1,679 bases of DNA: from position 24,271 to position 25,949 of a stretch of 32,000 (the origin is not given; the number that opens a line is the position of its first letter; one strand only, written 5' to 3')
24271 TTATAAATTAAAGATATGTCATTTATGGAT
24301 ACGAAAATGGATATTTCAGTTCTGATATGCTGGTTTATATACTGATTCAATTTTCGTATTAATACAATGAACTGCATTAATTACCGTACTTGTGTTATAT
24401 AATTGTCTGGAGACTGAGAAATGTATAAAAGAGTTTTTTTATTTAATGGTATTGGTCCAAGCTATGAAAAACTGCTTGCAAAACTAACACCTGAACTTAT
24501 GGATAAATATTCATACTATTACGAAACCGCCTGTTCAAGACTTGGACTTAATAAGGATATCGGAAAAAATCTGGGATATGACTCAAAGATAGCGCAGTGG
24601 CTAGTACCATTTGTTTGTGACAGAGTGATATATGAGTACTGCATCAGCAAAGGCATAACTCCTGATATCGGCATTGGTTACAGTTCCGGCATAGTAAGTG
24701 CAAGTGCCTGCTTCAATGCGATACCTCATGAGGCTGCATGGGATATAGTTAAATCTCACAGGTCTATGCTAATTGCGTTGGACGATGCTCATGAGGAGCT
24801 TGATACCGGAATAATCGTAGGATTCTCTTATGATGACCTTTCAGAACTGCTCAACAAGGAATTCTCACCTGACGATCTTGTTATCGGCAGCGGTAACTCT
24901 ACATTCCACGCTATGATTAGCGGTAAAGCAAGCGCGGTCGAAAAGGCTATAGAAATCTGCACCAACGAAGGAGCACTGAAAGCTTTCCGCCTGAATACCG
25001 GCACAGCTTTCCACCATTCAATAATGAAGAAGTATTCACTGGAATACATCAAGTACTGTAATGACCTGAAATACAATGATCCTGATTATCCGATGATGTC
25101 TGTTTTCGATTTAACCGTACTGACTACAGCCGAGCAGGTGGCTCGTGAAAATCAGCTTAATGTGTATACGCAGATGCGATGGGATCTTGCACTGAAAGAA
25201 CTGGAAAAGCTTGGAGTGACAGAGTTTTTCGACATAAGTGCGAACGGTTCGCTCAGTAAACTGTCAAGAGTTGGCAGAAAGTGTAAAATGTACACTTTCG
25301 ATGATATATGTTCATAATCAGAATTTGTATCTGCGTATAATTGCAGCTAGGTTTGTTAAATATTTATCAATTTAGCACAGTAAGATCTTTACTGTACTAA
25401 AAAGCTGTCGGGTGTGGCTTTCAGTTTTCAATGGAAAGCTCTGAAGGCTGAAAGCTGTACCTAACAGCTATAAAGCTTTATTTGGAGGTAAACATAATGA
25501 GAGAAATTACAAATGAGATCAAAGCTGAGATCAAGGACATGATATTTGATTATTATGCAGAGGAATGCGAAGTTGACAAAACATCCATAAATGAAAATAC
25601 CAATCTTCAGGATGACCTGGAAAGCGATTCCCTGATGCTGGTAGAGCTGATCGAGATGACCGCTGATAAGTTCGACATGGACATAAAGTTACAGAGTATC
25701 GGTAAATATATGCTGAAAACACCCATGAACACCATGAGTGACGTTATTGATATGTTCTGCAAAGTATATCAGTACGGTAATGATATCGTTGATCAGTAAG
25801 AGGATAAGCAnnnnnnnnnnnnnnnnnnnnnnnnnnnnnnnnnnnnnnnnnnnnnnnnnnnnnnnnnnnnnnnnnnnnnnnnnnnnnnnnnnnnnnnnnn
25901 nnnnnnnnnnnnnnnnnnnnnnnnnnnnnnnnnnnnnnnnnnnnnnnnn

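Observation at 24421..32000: Orphan FAS/type-II-PKS-like biosynthetic operon that uses beta-oxidation-type (CoA-family) tailoring enzymes, a MIF tautomerase and a Cys hydrolase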

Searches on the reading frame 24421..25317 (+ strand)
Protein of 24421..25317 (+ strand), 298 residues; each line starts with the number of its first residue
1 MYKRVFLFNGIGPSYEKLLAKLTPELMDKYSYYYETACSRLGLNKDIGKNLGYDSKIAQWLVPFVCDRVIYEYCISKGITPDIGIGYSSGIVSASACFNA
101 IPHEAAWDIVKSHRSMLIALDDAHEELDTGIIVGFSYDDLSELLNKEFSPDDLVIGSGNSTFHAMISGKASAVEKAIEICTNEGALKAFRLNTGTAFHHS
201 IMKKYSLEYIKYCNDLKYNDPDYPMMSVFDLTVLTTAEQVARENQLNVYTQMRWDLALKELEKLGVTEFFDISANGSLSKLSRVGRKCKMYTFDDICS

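Call 3: search_protein_families(library=pfam, proteins=[window:24421-25317:+], max_evalue=0.01)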
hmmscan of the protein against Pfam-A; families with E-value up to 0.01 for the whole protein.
window:24421-25317:+ (298 aa): 1 family
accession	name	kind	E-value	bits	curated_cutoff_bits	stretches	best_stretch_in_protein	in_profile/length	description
PF00698.26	Acyl_transf_1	-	4e-05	23.7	32.7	1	72-273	75-266/319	Acyl transferase domain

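Call 4: search_protein_families(library=ncbifam, proteins=[window:24421-25317:+], max_evalue=0.01)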
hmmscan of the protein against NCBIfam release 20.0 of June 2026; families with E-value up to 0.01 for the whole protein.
window:24421-25317:+ (298 aa): 4 families
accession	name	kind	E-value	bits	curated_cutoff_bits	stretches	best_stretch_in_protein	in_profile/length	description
TIGR00128.1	fabD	equivalog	1.5e-20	73.9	260.9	1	64-278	66-279/290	ACP S-malonyltransferase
TIGR03131.1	malonate_mdcH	equivalog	6.5e-18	65.2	297.9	1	5-283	2-273/297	malonate decarboxylase subunit epsilon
NF045894.1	PKS_plus_SDR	equivalog_domain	3.7e-15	54.7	1740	1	69-281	605-810/1515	type I polyketide synthase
NF037940.1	PKS_MbtD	equivalog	8.3e-09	34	1150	1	76-278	171-366/978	mycobactin polyketide synthase MbtD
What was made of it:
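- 24421..25317 (+): Free-standing acyltransferase (298 aa), a divergent FabD-like enzyme. Presumed to load malonyl onto ACP1. TIGR00128 fabD scores 74 bits against a cut-off of 261, and Pfam Acyl_transf_1 is below its gathering score (calls 3, 4).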

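Call 11: find_homologous_proteins(query=window:24421-25317:+, max_evalue=0.001)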
Query window:24421-25317:+ (298 aa): 130 proteins with E <= 0.001 among 1158 candidates; the best 120 are listed.
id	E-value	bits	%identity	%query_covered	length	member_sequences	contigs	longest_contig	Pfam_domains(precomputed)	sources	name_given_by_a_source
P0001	1.8e-198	676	99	100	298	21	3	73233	-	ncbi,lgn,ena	-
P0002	7.3e-189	644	94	100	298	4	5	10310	-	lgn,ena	-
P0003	1.5e-180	617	90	100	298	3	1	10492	-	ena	-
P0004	6.8e-178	608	89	100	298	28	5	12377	PF00698.27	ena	-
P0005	7.3e-150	516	74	100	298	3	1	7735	-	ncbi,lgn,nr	ncbi:MAG: ACP S-malonyltransferase [Oscillospiraceae bacterium]|nr:ACP S-malonyltransferase [Oscillo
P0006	1.3e-146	506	74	100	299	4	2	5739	-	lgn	-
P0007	1.4e-145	502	72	100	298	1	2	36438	PF00698.27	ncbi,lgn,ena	-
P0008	2.4e-142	492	72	100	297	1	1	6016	-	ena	-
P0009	1.6e-127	443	67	99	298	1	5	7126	-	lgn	-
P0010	1.0e-124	434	61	99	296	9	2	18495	-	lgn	-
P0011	1.1e-124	434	64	99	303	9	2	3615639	PF00698.27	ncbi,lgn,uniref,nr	ncbi:ACP S-malonyltransferase [Ruminococcus flavefaciens]|uniref:ACP S-malonyltransferase n=1 Tax=Ru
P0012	1.9e-124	433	59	100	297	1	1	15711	PF00698.27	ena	-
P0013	4.2e-124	432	63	100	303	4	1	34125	PF00698.27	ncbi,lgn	-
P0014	1.1e-123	430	62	99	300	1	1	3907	-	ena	-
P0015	1.5e-123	430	63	100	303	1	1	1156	PF00698.27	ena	-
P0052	1.3e-120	420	59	99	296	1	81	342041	PF00698.27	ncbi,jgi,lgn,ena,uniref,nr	ncbi:malonyl CoA-ACP transacylase [Ruminococcus flavefaciens]|uniref:malonyl CoA-ACP transacylase n=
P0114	1.1e-92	329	49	99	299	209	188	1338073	-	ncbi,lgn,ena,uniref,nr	ncbi:ACP S-malonyltransferase [Ruminococcus champanellensis]|uniref:ACP S-malonyltransferase n=2 Tax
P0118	3.0e-88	314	46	99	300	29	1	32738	PF00698.27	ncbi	-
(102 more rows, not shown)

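Call 12: find_encoding_contigs(protein=P0114, flank=10000, max_places=2)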
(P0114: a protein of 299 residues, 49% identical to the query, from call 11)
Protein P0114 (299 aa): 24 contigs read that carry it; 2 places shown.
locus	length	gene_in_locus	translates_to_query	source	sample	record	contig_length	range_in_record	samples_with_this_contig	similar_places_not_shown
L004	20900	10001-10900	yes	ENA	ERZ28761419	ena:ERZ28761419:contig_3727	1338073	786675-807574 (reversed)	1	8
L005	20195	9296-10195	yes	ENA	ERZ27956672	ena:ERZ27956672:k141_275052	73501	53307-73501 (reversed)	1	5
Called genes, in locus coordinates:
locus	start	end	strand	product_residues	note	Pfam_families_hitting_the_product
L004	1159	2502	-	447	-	PF01595:CNNM, PF00571:CBS (weak), PF03471:CorC_HlyC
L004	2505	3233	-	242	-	PF02811:PHP (weak), PF19799:DUF6282 (faint), PF13263:PHP_C (weak)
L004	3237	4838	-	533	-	PF00005:ABC_tran, PF02463:SMC_N (faint), PF13304:AAA_21 (faint), PF12848:ABC_tran_Xtn, PF00005:ABC_tran (weak)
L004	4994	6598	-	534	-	PF00657:Lipase_GDSL, PF13472:Lipase_GDSL_2, PF00963:Cohesin, PF00404:Dockerin_1 (weak)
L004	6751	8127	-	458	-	PF01554:MatE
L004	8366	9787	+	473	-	PF00224:PK, PF02887:PK_C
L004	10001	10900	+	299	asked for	-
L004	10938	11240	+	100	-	PF00550:PP-binding (faint)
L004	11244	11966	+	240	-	PF00378:ECH_1, PF16113:ECH_2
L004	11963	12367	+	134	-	PF20791:Acyl-ACP_TE_C (weak), PF13279:4HBT_2, PF03061:4HBT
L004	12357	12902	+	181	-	-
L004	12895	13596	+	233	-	PF00378:ECH_1, PF16113:ECH_2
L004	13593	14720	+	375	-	PF02737:3HCDH_N, PF00725:3HCDH (faint)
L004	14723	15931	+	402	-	PF00109:ketoacyl-synt, PF08545:ACP_syn_III (faint), PF02801:Ketoacyl-synt_C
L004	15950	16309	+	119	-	-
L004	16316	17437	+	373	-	PF06500:FrsA-like, PF01738:DLH (faint), PF00561:Abhydrolase_1 (weak)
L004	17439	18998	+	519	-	PF00501:AMP-binding, PF13193:AMP-binding_C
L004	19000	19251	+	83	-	PF00550:PP-binding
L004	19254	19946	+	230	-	PF00561:Abhydrolase_1 (faint), PF00975:Thioesterase, PF12697:Abhydrolase_6 (weak)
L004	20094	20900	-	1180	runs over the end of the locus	PF01855:POR_N, PF02780:Transketolase_C (faint), PF17147:PFOR_II, PF01558:POR, PF10371:EKR, PF00037:Fer4 (faint), PF12838:Fer4_7, PF13484:Fer4_16 (weak), +1 more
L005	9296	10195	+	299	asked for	-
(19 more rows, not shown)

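Call 13: find_encoding_contigs(protein=P0052, flank=10000, max_places=2)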
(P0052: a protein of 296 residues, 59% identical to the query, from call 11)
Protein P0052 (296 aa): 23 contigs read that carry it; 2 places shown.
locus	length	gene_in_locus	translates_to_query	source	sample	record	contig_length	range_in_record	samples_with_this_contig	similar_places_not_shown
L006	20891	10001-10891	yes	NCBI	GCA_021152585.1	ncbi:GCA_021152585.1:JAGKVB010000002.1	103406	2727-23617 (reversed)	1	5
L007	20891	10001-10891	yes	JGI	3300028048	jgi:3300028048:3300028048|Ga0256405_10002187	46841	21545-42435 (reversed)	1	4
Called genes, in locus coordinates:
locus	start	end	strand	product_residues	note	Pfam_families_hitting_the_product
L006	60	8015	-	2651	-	-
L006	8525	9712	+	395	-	PF12822:ECF_trnsprt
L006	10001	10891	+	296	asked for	PF00698:Acyl_transf_1 (weak)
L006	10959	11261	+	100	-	PF00550:PP-binding (weak)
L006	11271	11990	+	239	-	PF00378:ECH_1, PF16113:ECH_2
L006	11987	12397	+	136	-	PF20791:Acyl-ACP_TE_C (faint), PF13279:4HBT_2, PF03061:4HBT (weak)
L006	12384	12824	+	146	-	-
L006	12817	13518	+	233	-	PF00378:ECH_1, PF16113:ECH_2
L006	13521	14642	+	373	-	PF02737:3HCDH_N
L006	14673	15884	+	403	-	PF00109:ketoacyl-synt, PF02801:Ketoacyl-synt_C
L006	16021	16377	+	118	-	-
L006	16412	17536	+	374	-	PF06500:FrsA-like (weak), PF12740:PETase (weak), PF00561:Abhydrolase_1 (faint), PF12146:Hydrolase_4 (weak)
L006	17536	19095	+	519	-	PF00501:AMP-binding, PF13193:AMP-binding_C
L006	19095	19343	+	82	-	PF00550:PP-binding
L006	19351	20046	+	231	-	PF00975:Thioesterase, PF12697:Abhydrolase_6 (weak)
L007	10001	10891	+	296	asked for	PF00698:Acyl_transf_1 (weak)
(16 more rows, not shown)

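Call 14: find_encoding_contigs(protein=P0118, flank=10000, max_places=2)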
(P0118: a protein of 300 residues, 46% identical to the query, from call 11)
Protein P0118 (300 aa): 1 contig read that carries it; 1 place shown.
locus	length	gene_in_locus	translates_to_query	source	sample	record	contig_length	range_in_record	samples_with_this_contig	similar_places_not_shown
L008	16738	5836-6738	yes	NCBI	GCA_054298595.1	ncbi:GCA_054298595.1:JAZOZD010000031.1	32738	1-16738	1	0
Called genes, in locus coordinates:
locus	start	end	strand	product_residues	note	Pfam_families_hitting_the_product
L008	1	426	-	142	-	?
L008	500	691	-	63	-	-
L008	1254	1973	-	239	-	-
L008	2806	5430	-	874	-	-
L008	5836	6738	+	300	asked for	PF00698:Acyl_transf_1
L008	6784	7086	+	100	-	PF00550:PP-binding (faint)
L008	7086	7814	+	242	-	PF00378:ECH_1, PF16113:ECH_2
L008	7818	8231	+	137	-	PF20791:Acyl-ACP_TE_C (weak), PF13279:4HBT_2, PF03061:4HBT (weak)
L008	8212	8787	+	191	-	-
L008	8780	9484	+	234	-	PF00378:ECH_1, PF16113:ECH_2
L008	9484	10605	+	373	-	PF02737:3HCDH_N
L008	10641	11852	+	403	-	PF00109:ketoacyl-synt, PF00108:Thiolase_N (weak), PF02801:Ketoacyl-synt_C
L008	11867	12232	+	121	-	-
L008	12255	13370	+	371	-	PF06500:FrsA-like, PF12146:Hydrolase_4 (weak)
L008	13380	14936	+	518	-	PF00501:AMP-binding, PF13193:AMP-binding_C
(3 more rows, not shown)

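Call 23: find_related_loci(query=A1, collection=genome_contigs, flank=10000)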
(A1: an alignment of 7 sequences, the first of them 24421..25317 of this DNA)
Query A1 (298 aa) in genome_contigs; peptide patterns used: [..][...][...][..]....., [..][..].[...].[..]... (x = any residue, [..] = any of these).
190 stretches matched a pattern; 60 encode a relative of the query (tblastn E <= 1e-3); 58 distinct loci.
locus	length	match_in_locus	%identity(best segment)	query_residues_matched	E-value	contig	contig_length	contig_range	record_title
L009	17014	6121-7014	92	1-298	0e+0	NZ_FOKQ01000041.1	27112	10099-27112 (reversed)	Ruminococcus albus strain AR67, whole genome shotgun sequence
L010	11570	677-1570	89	1-298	0e+0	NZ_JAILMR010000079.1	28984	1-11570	MAG: Ruminococcus sp. isolate RUI259 k141_10175726_flag=0_multi=20.9931_len=28984, whole genome shotgun sequence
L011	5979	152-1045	74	1-298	1e-158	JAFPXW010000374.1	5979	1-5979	MAG: Oscillospiraceae bacterium isolate RGIG1574 Goat_Abomasum.Co__c2161268, whole genome shotgun sequence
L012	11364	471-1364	72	1-298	2e-153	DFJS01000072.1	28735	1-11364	MAG TPA_asm: Ruminococcus sp. UBA3665 UBA3665_contig_214389, whole genome shotgun sequence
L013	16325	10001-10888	65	1-296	9e-131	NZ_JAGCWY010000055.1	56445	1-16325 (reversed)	MAG: Ruminococcus sp. isolate RGIG10198 Yak_Rumen-5__c763335, whole genome shotgun sequence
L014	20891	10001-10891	63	1-297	9e-131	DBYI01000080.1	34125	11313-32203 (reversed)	MAG TPA_asm: Ruminococcus flavefaciens isolate UBA1190 UBA1190_contig_22098, whole genome shotgun sequence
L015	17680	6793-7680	61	1-296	6e-130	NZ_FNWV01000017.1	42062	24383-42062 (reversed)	Ruminococcus flavefaciens strain YAD2003, whole genome shotgun sequence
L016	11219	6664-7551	63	1-296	2e-129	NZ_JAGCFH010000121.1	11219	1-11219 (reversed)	MAG: Ruminococcus sp. isolate RGIG9739 Yak_Omasum-3__c577223, whole genome shotgun sequence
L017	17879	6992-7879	59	1-296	7e-129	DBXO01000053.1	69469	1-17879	MAG TPA_asm: Ruminococcus flavefaciens isolate UBA1210 UBA1210_contig_25436, whole genome shotgun sequence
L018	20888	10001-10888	60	1-296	1e-128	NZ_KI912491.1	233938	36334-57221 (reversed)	Ruminococcus flavefaciens ATCC 19208 L870DRAFT_scaffold00005.5, whole genome shotgun sequence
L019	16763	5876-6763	59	1-296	4e-128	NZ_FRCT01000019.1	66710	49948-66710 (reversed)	Ruminococcus flavefaciens strain Y1, whole genome shotgun sequence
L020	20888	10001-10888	60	1-296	6e-128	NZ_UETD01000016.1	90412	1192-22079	Ruminococcus flavefaciens strain SAb67, whole genome shotgun sequence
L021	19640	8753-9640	60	1-296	5e-128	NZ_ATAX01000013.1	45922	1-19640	Ruminococcus flavefaciens 007c Rf007c_contig00021, whole genome shotgun sequence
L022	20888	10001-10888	59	1-296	9e-128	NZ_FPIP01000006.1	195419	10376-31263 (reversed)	Ruminococcus flavefaciens strain YL228, whole genome shotgun sequence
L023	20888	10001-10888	60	1-296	4e-128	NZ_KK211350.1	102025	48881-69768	Ruminococcus flavefaciens ND2009 T488DRAFT_scaffold00009.9, whole genome shotgun sequence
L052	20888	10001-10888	50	2-296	1e-99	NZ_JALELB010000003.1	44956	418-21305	MAG: Ruminococcus sp. isolate SUG102 k141_7517547, whole genome shotgun sequence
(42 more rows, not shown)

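Call 51: search_protein_families(library=pfam, proteins=[L014:14556-14942:+, L014:15287-16840:+, L014:16954-18300:-, L004:12357-12902:+], max_evalue=0.01)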
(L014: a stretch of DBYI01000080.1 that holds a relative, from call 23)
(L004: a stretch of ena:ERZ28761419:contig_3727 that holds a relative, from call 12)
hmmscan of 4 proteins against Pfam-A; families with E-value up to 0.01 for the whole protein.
L014:14556-14942:+ (128 aa): 0 families

L014:15287-16840:+ (517 aa): 25 families
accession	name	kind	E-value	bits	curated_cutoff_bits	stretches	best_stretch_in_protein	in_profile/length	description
PF00005.33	ABC_tran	-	1.1e-51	175.5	25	2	19-191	1-137/137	ABC transporter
PF12848.13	ABC_tran_Xtn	-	4.2e-23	81.7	25.9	1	231-314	2-84/85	ABC transporter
PF13304.12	AAA_21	-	1.7e-14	55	27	0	149-222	224-303/304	AAA domain, putative AbiEii toxin, Type IV TA system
PF02463.25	SMC_N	-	1.9e-11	44.3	40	1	151-230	127-209/220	RecF/RecN/SMC N terminal domain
PF13401.12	AAA_22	-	4.2e-06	27.5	27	0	353-478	8-104/130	AAA domain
PF13191.12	AAA_16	-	5.5e-06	27.4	32.6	0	353-389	27-63/167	AAA ATPase domain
PF05729.18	NACHT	-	1.7e-05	25.2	26.7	0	353-413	3-64/167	NACHT domain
PF13555.12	AAA_29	-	2.1e-05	24.6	27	0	347-373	19-45/61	P-loop containing region of AAA domain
PF13558.12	SbcC_Walker_B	-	2.3e-05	25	27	0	129-205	3-88/90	SbcC/RAD50-like, Walker B motif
PF03308.22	MeaB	-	2.3e-05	24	23.1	0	7-54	11-58/273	Methylmalonyl Co-A mutase-associated GTPase MeaB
PF00931.28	NB-ARC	-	3.2e-05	23.7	23.5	0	349-465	17-108/248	NB-ARC domain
PF01580.24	FtsK_SpoIIIE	-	3.3e-05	23.9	24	1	13-125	22-140/221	FtsK/SpoIIIE family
PF03193.22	RsgA_GTPase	-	3.5e-05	24.2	30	0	26-56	103-133/174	RsgA GTPase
PF00910.28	RNA_helicase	-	7.3e-05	23.7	21.5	0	34-85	3-57/105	RNA helicase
PF01926.29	MMR_HSR1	-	0.00011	22.7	21.9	0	31-52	1-22/113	50S ribosome-binding GTPase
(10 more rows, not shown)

L014:16954-18300:- (448 aa): 1 family
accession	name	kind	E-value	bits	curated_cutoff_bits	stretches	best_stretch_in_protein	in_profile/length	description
PF03389.21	MobA_MobL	-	4.3e-65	220.1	26.7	1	1-185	39-224/224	MobA/MobL family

L004:12357-12902:+ (181 aa): 0 families
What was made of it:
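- The genomic position varies between species, and truncated copies lie next to a MobA/MobL relaxase (calls 12-14, 51).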

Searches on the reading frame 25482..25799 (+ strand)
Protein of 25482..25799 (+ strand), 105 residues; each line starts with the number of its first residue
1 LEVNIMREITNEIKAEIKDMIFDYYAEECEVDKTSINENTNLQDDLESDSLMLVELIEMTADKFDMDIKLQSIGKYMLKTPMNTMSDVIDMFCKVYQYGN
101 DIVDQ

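Call 3: search_protein_families(library=pfam, proteins=[window:25482-25799:+], max_evalue=0.01)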
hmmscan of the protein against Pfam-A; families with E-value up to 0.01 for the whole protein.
window:25482-25799:+ (105 aa): 3 families
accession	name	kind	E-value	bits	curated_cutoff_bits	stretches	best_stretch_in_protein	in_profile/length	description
PF00550.31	PP-binding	-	8.8e-06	26.3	20.8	1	24-71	6-52/67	Phosphopantetheine attachment site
PF23297.2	ACP_SdgA_C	-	0.003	18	27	1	11-67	5-60/95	Highly reducing polyketide synthase sdgA, C-terminal ACP domain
PF07377.18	DUF1493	-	0.0031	18.6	21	1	12-83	3-76/108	Protein of unknown function (DUF1493)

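Call 4: search_protein_families(library=ncbifam, proteins=[window:25482-25799:+], max_evalue=0.01)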
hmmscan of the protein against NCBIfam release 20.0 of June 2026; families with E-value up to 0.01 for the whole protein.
window:25482-25799:+ (105 aa): 12 families
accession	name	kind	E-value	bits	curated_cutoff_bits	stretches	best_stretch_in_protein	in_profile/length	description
NF002150.0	PRK00982.1-4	subfamily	1e-08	35.3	66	1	14-72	3-61/80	acyl carrier protein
NF002148.0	PRK00982.1-2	subfamily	4.5e-08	32.8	71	1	15-72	3-60/79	acyl carrier protein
TIGR00517.1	acyl_carrier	equivalog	3.3e-06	26.9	70.45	1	15-69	2-56/77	acyl carrier protein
NF006031.0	PRK08172.1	equivalog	7.7e-06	26.5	76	1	14-88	6-70/82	acyl carrier protein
NF002149.0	PRK00982.1-3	equivalog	1.2e-05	25.2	106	1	14-69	5-56/78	acyl carrier protein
NF009104.0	PRK12449.1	equivalog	1.3e-05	25.1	70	1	19-92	8-75/80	acyl carrier protein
NF002151.0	PRK00982.1-5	equivalog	2.9e-05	24.1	92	1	17-68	4-55/78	acyl carrier protein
NF002147.0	PRK00982.1-1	equivalog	3.2e-05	23.7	84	1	12-72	7-63/83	acyl carrier protein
NF058660.1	cispen_ACP_AmcB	equivalog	0.00017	21.7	80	1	13-73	2-60/80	cispentacin biosynthesis acyl carrier protein AmcB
NF040636.1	AcpM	exception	0.0005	20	146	1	26-74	15-63/93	meromycolate extension acyl carrier protein AcpM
NF005079.0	PRK06508.1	equivalog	0.0011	19.3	83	1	19-71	6-58/93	acyl carrier protein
NF003757.0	PRK05350.1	equivalog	0.0021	18.2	65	1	14-63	4-53/83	acyl carrier protein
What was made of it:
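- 25497..25799 (+): Carrier protein 1 (ACP1, 100 aa), with a DSL serine and an unusually long, highly conserved C-terminal extension. PP-binding 26 bits; ACP models score below their cut-offs (calls 3, 4).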
